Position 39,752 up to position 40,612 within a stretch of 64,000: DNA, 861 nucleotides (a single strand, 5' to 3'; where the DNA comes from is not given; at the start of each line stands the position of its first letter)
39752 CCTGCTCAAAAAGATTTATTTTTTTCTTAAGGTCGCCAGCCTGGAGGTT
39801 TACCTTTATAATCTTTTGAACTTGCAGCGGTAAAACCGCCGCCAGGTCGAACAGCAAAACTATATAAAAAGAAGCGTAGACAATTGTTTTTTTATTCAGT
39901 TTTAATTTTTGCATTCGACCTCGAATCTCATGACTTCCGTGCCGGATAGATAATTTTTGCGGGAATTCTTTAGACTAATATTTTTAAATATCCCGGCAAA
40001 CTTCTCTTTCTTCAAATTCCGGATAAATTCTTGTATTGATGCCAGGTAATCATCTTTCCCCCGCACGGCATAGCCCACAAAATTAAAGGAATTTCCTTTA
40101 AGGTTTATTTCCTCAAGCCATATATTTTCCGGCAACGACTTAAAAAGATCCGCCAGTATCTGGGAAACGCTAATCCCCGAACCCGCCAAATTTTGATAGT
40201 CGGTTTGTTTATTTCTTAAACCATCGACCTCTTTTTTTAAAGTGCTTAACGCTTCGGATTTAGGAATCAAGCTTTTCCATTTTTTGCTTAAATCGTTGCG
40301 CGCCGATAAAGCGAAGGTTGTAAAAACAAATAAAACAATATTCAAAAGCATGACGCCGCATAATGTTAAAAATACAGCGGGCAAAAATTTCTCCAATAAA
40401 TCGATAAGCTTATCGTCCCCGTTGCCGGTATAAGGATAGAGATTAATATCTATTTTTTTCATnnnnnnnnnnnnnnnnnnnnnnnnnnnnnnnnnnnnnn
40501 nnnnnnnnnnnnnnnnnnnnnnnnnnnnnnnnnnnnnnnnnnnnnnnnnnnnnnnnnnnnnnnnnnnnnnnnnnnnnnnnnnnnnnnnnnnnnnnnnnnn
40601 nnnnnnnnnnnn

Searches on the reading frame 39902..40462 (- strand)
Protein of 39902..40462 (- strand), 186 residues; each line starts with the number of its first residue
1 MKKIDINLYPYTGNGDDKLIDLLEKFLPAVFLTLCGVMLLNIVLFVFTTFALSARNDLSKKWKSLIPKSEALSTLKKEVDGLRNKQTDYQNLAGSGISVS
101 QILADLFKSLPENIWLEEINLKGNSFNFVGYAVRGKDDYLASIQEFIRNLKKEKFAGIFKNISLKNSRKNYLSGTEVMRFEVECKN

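Call 101: search_protein_families(library=pfam, proteins=[window:39902-40462:-], max_evalue=0.00001)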
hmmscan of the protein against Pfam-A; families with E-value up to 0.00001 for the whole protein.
window:39902-40462:- (186 aa): 1 family
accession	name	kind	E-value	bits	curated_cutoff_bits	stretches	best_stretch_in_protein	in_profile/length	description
PF05137.18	PilN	-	4.9e-08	33.4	22.8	1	102-185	2-77/78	Fimbrial assembly protein (PilN)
